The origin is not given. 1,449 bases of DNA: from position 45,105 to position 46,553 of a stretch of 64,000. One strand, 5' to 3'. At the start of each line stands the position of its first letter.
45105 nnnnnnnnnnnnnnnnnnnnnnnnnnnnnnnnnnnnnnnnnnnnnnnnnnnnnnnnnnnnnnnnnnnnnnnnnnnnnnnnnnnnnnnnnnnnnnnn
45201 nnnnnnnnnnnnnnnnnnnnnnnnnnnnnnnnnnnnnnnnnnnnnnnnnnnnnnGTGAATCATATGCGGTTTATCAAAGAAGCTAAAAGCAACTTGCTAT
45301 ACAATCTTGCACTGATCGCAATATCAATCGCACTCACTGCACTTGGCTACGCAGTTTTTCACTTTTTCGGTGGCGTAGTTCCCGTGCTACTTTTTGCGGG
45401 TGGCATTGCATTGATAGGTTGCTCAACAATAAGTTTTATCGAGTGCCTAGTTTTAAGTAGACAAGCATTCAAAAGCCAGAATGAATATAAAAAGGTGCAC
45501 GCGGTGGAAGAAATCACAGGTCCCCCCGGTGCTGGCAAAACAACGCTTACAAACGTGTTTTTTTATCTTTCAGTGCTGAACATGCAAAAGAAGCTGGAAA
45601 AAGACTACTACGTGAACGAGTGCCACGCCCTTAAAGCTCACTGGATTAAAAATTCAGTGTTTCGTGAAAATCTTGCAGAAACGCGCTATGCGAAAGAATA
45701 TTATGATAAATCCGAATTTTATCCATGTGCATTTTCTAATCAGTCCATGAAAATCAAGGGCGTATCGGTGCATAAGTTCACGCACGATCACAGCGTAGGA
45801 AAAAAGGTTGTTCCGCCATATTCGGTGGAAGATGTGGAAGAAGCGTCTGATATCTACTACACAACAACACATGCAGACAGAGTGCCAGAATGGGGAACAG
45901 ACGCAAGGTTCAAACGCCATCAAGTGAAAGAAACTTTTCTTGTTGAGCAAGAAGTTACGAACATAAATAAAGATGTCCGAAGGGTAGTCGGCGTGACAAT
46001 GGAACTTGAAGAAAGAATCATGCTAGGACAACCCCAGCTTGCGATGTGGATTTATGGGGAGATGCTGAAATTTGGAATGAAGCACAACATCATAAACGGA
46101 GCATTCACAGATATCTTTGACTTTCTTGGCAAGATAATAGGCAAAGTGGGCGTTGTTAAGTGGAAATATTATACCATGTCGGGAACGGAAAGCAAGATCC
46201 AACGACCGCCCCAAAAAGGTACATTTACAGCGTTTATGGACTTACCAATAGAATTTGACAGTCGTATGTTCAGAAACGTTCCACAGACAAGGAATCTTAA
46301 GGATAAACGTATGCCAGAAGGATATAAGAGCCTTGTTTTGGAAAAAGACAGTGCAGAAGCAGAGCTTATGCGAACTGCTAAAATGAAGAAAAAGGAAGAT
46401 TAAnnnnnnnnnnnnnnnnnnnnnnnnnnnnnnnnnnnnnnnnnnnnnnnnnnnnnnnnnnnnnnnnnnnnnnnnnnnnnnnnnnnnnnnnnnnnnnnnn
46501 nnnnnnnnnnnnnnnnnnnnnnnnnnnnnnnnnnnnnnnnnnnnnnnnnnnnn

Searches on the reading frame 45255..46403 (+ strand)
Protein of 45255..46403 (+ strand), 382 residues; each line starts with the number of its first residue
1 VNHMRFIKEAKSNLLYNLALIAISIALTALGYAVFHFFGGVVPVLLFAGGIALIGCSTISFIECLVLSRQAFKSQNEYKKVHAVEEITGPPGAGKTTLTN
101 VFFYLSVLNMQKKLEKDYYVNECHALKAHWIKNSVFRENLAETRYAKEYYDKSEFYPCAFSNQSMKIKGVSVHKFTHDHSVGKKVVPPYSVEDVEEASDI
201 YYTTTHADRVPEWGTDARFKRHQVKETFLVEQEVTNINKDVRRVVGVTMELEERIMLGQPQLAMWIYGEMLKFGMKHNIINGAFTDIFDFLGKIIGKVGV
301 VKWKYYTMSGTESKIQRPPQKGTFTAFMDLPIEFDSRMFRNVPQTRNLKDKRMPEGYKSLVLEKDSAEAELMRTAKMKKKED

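Call 5: search_protein_families(library=pfam, proteins=[window:45255-46403:+], max_evalue=0.01)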
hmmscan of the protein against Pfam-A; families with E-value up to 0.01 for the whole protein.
window:45255-46403:+ (382 aa): 0 families

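Call 6: search_protein_families(library=phrogs, proteins=[window:45255-46403:+], max_evalue=0.01)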
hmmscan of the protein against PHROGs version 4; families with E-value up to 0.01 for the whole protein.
window:45255-46403:+ (382 aa): 1 family
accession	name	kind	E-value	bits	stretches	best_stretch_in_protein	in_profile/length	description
phrog_197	-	moron, auxiliary metabolic gene and host takeover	0.0029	18.1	1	75-253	19-165/486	Zot-like toxin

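Call 10: find_homologous_proteins(query=window:45255-46403:+, max_evalue=0.001)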
Query window:45255-46403:+ (382 aa): 4 proteins with E <= 0.001 among 3371 candidates.
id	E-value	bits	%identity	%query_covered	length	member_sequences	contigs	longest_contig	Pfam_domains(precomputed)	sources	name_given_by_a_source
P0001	5.3e-255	863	100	99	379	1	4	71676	-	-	-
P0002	2.8e-171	588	69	99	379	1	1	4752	-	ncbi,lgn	-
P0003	1.9e-123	430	63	84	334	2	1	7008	-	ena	-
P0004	6.0e-119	415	54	97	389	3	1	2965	-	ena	-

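Call 11: search_solved_structures(query=window:45255-46403:+, max_evalue=1)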
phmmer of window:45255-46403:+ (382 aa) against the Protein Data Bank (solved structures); distinct sequences matched with E-value up to 1: 5.
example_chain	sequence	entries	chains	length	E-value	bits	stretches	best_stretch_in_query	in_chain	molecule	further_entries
5h7u_A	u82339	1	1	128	0.23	13.6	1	143-216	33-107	Eukaryotic translation initiation factor 3 subunit C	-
6p42_A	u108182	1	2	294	0.72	12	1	87-152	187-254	Cytochrome c peroxidase, mitochondrial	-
6p41_A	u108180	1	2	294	0.9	11.7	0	87-151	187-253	Cytochrome c peroxidase, mitochondrial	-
1cpg_A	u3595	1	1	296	0.91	11.7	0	87-145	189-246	CYTOCHROME C PEROXIDASE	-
1bem_A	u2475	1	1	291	0.91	11.7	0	87-145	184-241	CYTOCHROME C PEROXIDASE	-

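Call 14: find_encoding_contigs(protein=P0001, flank=10000, max_places=6)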
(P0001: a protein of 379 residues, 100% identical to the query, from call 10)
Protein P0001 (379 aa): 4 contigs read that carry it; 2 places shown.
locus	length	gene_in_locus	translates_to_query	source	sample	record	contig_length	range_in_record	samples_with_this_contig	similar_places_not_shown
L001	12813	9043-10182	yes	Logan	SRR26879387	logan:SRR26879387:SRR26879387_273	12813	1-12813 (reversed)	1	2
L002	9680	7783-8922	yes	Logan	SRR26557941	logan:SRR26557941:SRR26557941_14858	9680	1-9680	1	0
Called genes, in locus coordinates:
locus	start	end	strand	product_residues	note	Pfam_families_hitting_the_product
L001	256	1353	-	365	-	PF14659:Phage_int_SAM_3, PF22022:Phage_int_M (weak), PF00589:Phage_integrase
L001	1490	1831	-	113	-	PF01381:HTH_3, PF12844:HTH_19, PF13560:HTH_31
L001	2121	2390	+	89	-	-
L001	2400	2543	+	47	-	-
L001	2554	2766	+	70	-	-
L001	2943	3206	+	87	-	-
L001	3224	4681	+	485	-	PF13473:Cupredoxin_1 (faint)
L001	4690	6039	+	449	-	-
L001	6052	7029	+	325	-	-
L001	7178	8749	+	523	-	PF00684:DnaJ_CXXCXGXG (faint)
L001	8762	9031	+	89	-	-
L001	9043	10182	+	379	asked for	-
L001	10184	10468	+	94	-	-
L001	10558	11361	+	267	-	PF13730:HTH_36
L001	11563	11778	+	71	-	-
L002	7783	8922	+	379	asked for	-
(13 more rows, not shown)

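Call 19: search_protein_families(library=ncbifam, proteins=[window:45255-46403:+], max_evalue=0.05)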
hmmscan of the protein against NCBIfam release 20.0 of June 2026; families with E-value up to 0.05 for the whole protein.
window:45255-46403:+ (382 aa): 1 family
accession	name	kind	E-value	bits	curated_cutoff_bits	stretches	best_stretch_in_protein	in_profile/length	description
NF045996.1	MAG0920_fam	subfamily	0.023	14.1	43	1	14-89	72-147/232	MAG0920 family protein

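Call 20: search_protein_representatives(alignment_id=A1)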
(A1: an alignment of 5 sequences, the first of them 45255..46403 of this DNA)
Query: 5 sequences, 386 profile positions. Proteins with E-value up to 0.001 (for the whole library): 196; up to 1e-10: 133; up to 1e-30: 9. The best 150 are listed.
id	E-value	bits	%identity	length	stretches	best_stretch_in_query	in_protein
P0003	1.9e-181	619.6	-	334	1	55-386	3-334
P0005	4.1e-94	332.1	-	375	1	1-383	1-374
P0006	4.4e-40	154.2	-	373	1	11-379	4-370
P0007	5.0e-35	137.6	-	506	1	20-370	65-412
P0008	1.9e-34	135.7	-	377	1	14-378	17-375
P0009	4.6e-34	134.4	-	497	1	21-347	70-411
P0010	3.3e-33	131.6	-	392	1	87-368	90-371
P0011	4.0e-33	131.3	-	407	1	17-375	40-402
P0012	2.8e-31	125.2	-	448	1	47-364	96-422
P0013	5.1e-30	121.1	-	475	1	28-377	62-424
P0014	1.5e-29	119.6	-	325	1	88-353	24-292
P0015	1.8e-29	119.3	-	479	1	26-370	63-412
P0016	1.3e-28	116.5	-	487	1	29-369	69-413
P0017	3.3e-28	115.1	-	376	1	11-347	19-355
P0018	7.7e-28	113.9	-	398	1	13-366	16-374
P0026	3.0e-25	105.4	-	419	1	16-363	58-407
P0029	9.6e-25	103.7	-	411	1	40-371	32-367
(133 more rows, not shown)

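Call 22: search_protein_families(library=pfam, alignment_id=A2, max_evalue=0.01)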
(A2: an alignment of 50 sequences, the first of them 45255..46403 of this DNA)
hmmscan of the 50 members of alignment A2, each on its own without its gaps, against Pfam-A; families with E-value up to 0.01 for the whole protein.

A. member 1, window:45255-46403:+ (382 aa): 0 families

B. families by the number of members that match (of 50 scanned): 11 families
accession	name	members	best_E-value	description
PF05707.18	Zot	13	5e-09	Zonular occludens toxin (Zot)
PF20720.3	nSTAND3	2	0.00022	Novel STAND NTPase 3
PF20122.4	DUF6512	1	0.00049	Family of unknown function (DUF6512)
PF11026.13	DUF2721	1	0.00092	Protein of unknown function (DUF2721)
PF13238.12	AAA_18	1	0.0016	AAA domain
PF13555.12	AAA_29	1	0.0051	P-loop containing region of AAA domain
PF04780.17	DUF629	1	0.0073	Protein of unknown function (DUF629)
PF21395.2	Arc_capsid_dom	1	0.0079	Activity-regulated cytoskeleton-associated protein, capsid domain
PF14110.11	DUF4282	1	0.0087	Domain of unknown function (DUF4282)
PF13479.12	AAA_24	1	0.0094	AAA domain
PF04584.19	Pox_A28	1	0.0097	Poxvirus A28 family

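Call 23: search_protein_families(library=phrogs, alignment_id=A2, max_evalue=0.01)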
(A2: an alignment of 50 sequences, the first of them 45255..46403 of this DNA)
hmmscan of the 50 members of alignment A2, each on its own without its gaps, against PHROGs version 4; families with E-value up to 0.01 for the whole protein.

A. member 1, window:45255-46403:+ (382 aa): 1 family
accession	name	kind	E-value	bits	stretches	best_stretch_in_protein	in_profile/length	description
phrog_197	-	moron, auxiliary metabolic gene and host takeover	0.0029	18.1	1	75-253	19-165/486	Zot-like toxin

B. families by the number of members that match (of 50 scanned): 9 families
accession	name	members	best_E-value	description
phrog_197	-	14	1.6e-07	Zot-like toxin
phrog_11271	-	5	9.2e-05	head morphogenesis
phrog_11343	-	1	5.8e-08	-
phrog_2376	-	1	0.0016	ATPase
phrog_10841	-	1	0.0019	-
phrog_170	-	1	0.002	PhoH-like phosphate starvation-inducible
phrog_50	-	1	0.0054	DnaC-like helicase loader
phrog_168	-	1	0.0093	clamp loader of DNA polymerase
phrog_28664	-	1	0.01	-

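Call 24: search_solved_structures(query=A2, max_evalue=1)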
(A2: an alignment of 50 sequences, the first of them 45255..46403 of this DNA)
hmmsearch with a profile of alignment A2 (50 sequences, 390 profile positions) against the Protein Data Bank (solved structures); distinct sequences matched with E-value up to 1: 83 (the best 60 are shown).
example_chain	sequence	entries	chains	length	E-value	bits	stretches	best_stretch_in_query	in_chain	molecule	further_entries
4xgu_A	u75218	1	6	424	0.013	17.6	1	72-119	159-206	Putative pachytene checkpoint protein 2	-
4zpx_A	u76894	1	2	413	0.025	16.6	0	77-107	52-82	ATP-dependent protease Lon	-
1f48_A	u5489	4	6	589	0.053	15.6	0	81-112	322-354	ARSENITE-TRANSLOCATING ATPASE | ARSENICAL PUMP-DRIVING ATPASE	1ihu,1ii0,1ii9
6chs_H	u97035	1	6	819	0.054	15.6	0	88-106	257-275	Putative cell division control protein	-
6c2u_A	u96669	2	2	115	0.077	15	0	80-115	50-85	phosphate-loop protein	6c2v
6oaa_B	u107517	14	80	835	0.095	14.8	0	88-106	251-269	Cell division control protein 48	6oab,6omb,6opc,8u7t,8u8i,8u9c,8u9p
8dar_A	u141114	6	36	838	0.096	14.7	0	88-106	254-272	Cell division control protein 48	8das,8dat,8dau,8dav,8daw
6z0p_A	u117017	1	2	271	0.11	14.5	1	76-112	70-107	BceF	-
9lur_A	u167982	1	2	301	0.11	14.5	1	66-110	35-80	ESX-1 secretion system protein EccA1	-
5wc2_A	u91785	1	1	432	0.12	14.4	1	78-121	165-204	Pachytene checkpoint protein 2 homolog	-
6lk0_A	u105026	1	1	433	0.12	14.4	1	78-121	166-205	Pachytene checkpoint protein 2 homolog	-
5vq9_D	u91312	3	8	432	0.12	14.4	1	78-121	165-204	Pachytene checkpoint protein 2 homolog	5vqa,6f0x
7l9p_A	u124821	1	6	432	0.12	14.4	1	78-121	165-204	Pachytene checkpoint protein 2 homolog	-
6oa9_A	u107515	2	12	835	0.13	14.3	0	88-106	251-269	Cell division control protein 48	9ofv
7wub_C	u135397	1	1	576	0.13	14.3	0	88-106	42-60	Transitional endoplasmic reticulum ATPase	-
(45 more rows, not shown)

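Call 25: search_dna_similar(query=window:45255-46403:+, collection=phages, mode=protein, max_evalue=1)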
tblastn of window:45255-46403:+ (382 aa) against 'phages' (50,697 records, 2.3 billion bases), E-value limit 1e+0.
No match.

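Call 27: find_related_loci(query=A1, collection=genome_contigs, flank=10000)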
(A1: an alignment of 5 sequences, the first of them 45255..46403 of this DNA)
Query A1 (382 aa) in genome_contigs; peptide patterns used: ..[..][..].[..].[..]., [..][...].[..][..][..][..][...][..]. (x = any residue, [..] = any of these).
48 stretches matched a pattern, but none encodes a relative of the query by tblastn (E <= 1e-3).

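Call 28: find_related_loci(query=A1, collection=viral_contigs, flank=10000)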
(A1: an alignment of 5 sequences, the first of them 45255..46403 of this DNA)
Query A1 (382 aa) in viral_contigs; peptide patterns used: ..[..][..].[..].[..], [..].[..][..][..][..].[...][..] (x = any residue, [..] = any of these).
87 stretches matched a pattern, but none encodes a relative of the query by tblastn (E <= 1e-3).

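Call 30: find_encoding_contigs(protein=P0002, flank=10000, max_places=4)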
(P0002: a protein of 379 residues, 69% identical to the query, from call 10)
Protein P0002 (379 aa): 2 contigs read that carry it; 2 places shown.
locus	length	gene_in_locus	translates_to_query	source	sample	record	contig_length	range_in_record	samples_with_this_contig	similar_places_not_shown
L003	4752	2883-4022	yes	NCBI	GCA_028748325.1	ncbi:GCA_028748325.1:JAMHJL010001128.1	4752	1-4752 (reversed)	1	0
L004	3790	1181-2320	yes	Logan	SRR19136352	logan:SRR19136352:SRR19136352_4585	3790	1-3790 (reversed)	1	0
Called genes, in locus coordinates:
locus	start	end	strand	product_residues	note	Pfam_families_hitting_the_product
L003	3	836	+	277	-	?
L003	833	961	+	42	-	-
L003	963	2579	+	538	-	-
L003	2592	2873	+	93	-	-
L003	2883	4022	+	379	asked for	-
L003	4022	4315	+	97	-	-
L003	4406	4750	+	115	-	?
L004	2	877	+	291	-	?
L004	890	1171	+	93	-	-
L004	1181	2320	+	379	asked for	-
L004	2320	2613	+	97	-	-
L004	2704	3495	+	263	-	PF13730:HTH_36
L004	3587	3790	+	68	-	?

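Call 31: find_encoding_contigs(protein=P0003, flank=10000, max_places=4)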
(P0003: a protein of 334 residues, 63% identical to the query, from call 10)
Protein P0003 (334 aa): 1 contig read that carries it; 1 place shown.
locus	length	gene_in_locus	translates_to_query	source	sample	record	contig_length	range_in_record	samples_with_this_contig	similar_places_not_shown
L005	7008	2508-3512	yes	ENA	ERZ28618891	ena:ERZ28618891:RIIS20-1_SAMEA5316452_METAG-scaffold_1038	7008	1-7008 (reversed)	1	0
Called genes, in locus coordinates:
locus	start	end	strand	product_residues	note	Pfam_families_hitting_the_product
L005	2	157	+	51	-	?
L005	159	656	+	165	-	-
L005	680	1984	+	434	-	-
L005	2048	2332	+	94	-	-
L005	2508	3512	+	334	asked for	-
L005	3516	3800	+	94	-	-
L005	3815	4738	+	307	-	PF14297:Lin1244_N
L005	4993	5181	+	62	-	-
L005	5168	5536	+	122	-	-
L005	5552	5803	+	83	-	-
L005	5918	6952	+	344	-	PF02810:SEC-C (weak)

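Call 32: find_encoding_contigs(protein=P0004, flank=10000, max_places=4)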
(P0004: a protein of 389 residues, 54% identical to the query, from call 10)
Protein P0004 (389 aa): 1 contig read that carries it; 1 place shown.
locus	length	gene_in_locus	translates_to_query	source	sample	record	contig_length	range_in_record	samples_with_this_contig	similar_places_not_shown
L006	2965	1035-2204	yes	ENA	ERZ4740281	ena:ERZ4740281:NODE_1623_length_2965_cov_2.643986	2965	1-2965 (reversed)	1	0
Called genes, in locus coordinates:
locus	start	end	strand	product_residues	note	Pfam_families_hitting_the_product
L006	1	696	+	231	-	?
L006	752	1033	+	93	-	-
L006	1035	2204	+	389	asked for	-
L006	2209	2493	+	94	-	-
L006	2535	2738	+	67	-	-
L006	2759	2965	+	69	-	?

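Call 33: find_homologous_proteins(query=A2, max_evalue=0.00001)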
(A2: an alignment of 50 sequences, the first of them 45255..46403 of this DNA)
Query A2 (50 sequences) (382 aa, profile of the alignment): 6 proteins with E <= 0.00001 among 8000 candidates.
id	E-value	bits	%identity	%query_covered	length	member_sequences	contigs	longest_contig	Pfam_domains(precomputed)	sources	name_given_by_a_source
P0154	6.5e-104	366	26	77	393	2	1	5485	-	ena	-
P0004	4.4e-101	357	54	97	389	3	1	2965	-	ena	-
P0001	1.1e-99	352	100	99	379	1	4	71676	-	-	-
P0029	1.5e-99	352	19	65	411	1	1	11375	-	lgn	-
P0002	3.2e-99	351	69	99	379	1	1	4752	-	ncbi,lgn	-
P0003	7.1e-92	326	63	84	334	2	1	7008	-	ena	-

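Call 35: find_encoding_contigs(protein=P0029, flank=10000, max_places=3)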
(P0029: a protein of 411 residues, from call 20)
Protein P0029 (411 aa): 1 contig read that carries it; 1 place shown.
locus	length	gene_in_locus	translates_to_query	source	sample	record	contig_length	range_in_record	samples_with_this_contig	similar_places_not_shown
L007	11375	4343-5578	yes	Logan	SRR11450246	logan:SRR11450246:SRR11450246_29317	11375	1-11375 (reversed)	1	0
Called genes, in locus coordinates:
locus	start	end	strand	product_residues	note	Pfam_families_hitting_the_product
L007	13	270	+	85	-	-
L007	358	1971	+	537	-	PF22352:K319L-like_PKD (weak)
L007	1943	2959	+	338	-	-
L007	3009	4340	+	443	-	PF09479:Flg_new (faint)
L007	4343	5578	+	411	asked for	-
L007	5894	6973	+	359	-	PF23343:REP_ORF2-G2P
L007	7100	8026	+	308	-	-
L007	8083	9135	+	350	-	PF00665:rve (weak)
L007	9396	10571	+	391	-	PF02368:Big_2, PF21461:HL_N-beta, PF13229:Beta_helix (weak)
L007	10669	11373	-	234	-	?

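Call 36: find_encoding_contigs(protein=P0154, flank=10000, max_places=3)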
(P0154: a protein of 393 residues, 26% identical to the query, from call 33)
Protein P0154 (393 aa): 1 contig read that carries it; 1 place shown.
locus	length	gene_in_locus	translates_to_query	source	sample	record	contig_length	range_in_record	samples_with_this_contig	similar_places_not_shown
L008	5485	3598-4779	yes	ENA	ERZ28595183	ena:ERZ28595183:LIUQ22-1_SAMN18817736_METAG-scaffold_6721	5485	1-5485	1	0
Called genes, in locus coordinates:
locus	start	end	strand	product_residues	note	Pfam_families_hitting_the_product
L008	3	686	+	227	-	?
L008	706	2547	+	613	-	-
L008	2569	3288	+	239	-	-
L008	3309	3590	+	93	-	-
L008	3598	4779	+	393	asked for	-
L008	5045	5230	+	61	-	PF05269:Phage_CII (weak), PF13384:HTH_23 (weak), PF01381:HTH_3, PF13443:HTH_26 (weak)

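Call 46: predict_structure(alignment_id=A3)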
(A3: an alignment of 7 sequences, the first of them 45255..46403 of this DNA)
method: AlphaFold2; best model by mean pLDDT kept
length: 382 residues; sequences in the alignment: 7
mean_pLDDT: 56.5   pTM: 0.52
mean pLDDT of the five models: 56.5, 53.9, 49.4, 49.0, 48.7
residues with pLDDT >= 90: 1; 70-90: 148; 50-70: 50; < 50: 183
segments of 3 or more residues with pLDDT < 50: 79-106, 153-249, 309-316, 331-366, 374-382
pLDDT, mean of each block of 10 residues (from residue 1): 74 85 84 75 77 85 88 68 27 30 48 73 79 67 60 42 36 46 40 27 32 35 27 25 37 74 88 87 84 84 63 48 74 26 32 35 45 43 28
secondary structure, 60 per line:
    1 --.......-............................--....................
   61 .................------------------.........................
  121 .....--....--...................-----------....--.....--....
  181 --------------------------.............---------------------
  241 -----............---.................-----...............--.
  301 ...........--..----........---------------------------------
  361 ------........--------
elements in order: H3-9 H11-38 H41-77 H96-125 H128-131 H134-152 E164-167 E170-174 H177-180 H207-219 E246-257 H261-277 H283-297 E300-311 E320-327 H367-374

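Call 47: find_related_loci(query=A4, collection=genome_contigs, flank=9000)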
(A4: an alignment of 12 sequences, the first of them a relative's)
Query A4 (419 aa) in genome_contigs; peptide patterns used: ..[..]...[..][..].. (x = any residue, [..] = any of these).
107 stretches matched a pattern; 22 encode a relative of the query (tblastn E <= 1e-3); 22 distinct loci.
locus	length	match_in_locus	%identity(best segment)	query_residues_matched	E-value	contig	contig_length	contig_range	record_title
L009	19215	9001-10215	40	15-405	1e-90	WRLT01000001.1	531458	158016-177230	MAG: Bacillota bacterium isolate Th196P3bin37 Ga0099364_10000003, whole genome shotgun sequence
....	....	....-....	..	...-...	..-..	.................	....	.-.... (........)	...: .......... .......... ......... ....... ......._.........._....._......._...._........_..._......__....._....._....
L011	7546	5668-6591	33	120-405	2e-40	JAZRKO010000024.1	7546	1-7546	MAG: Christensenellaceae bacterium isolate T1900045446_YK20190137.MAGScoT_cleanbin_000007 SGB_7158_k141_3078256, whole g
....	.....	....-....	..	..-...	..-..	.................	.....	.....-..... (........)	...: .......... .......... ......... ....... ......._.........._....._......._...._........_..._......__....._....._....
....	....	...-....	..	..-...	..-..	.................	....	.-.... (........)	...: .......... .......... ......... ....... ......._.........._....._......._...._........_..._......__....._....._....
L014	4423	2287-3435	30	33-388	9e-40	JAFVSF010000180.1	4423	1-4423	MAG: Clostridia bacterium isolate RGIG5347 Sheep_Colon-3__c648095, whole genome shotgun sequence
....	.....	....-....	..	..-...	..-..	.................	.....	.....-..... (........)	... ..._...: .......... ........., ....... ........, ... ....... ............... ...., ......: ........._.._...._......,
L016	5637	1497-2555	30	82-419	6e-36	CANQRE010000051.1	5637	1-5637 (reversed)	MAG: uncultured Clostridia bacterium isolate Lapin-008__bin38 genome assembly, contig: Lapin-008__NODE_13050_length_5637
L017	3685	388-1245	32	119-388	7e-36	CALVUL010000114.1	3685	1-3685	MAG: uncultured Clostridia bacterium isolate E16__bin54 genome assembly, contig: E16__k127_4047573, whole genome shotgun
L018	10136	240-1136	30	120-413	4e-35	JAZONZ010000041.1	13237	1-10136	MAG: Christensenellaceae bacterium isolate T1900045635_YK20190329.MAGScoT_cleanbin_000012 SGB_8085_k141_2290574, whole g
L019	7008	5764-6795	29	51-389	1e-34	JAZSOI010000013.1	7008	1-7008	MAG: Christensenellaceae bacterium isolate T1900044549_TS20190015.MAGScoT_cleanbin_000030 SGB_190_k141_3902569, whole ge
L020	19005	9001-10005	30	86-408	4e-33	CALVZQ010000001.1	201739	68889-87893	MAG: uncultured Clostridia bacterium isolate BRZ_FC__bin54 genome assembly, contig: BRZ_FC__NODE_67_length_201739_cov_10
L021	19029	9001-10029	27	64-389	2e-32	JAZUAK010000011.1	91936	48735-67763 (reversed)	MAG: Christensenellaceae bacterium isolate T1900045320_YK20190009.MAGScoT_cleanbin_000009 SGB_6348_k141_831514, whole ge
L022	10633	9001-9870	29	130-408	7e-32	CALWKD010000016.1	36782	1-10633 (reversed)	MAG: uncultured Clostridia bacterium isolate E15__bin73 genome assembly, contig: E15__k127_4691444, whole genome shotgun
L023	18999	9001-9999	29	77-400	2e-35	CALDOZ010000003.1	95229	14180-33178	MAG TPA_asm: uncultured Clostridia bacterium isolate SRR6425755_bin.70_CONCOCT_v1.1_MAG genome assembly, contig: ERZ1767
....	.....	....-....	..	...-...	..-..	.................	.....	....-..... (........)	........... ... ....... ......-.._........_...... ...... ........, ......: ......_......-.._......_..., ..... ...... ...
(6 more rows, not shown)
